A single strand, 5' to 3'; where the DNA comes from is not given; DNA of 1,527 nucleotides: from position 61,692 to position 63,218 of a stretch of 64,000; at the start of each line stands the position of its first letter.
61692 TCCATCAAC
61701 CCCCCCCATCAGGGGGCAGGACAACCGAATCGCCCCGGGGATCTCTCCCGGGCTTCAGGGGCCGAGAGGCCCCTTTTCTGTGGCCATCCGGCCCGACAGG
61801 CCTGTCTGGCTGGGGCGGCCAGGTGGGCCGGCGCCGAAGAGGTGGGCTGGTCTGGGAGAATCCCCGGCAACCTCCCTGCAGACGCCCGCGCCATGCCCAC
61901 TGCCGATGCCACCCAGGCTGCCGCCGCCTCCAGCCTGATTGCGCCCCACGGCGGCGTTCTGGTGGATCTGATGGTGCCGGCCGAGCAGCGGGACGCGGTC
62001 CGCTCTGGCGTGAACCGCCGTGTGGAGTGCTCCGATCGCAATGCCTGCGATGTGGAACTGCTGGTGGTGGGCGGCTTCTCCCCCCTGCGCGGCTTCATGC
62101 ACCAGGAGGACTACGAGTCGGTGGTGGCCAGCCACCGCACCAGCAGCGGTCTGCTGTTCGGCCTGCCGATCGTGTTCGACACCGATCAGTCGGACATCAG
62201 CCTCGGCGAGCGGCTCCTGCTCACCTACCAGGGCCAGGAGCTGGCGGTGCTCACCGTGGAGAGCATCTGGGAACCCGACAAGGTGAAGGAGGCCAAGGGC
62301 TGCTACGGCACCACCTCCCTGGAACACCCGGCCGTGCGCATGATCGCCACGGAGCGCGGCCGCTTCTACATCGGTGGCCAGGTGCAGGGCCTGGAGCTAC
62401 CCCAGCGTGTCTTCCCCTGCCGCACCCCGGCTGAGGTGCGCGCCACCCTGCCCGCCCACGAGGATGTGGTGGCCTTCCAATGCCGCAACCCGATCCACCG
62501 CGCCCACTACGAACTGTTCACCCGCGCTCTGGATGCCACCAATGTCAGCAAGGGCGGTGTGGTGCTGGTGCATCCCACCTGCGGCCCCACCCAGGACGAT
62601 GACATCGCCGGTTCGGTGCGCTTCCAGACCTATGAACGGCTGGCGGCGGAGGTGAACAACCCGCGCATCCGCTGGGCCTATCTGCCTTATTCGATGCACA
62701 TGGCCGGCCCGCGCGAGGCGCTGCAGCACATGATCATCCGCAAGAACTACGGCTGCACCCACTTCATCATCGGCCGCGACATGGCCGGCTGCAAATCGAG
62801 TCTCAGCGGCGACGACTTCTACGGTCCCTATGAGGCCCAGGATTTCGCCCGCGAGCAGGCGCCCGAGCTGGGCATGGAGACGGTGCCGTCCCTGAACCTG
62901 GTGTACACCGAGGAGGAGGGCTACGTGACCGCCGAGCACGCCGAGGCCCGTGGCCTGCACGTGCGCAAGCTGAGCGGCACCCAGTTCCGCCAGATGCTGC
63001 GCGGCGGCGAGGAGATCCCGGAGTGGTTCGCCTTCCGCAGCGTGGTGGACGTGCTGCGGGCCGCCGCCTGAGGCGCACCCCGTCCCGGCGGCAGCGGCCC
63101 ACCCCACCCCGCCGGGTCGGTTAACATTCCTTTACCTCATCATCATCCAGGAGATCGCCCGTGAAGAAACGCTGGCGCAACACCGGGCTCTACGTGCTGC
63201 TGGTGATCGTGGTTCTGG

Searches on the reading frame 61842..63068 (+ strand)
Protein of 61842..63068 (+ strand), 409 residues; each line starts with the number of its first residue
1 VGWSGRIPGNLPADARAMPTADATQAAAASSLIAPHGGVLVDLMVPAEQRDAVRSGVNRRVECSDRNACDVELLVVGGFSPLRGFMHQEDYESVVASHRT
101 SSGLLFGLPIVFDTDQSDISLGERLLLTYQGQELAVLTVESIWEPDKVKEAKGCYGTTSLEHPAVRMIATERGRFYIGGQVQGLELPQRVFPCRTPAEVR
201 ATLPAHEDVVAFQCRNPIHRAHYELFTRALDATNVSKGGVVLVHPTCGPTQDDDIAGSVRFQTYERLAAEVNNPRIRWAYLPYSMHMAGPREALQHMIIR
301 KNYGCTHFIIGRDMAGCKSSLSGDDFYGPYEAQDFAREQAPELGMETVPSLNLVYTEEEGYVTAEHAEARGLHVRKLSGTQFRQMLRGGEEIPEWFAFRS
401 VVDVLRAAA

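Call 29: search_protein_families(library=ncbifam, proteins=[window:61842-63068:+], max_evalue=0.00001)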
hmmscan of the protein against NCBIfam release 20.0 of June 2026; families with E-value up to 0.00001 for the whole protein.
window:61842-63068:+ (409 aa): 3 families
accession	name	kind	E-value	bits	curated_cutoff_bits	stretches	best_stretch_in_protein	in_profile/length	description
TIGR00339.1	sopT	equivalog_domain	1.3e-130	435.6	322.95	1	35-406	1-382/383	sulfate adenylyltransferase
NF004040.0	PRK05537.1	equivalog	3.1e-96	323.1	669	1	32-407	5-387/572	bifunctional sulfate adenylyltransferase/adenylylsulfate kinase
NF003166.0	PRK04149.1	subfamily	1.6e-85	286.9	387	1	31-407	3-380/393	sulfate adenylyltransferase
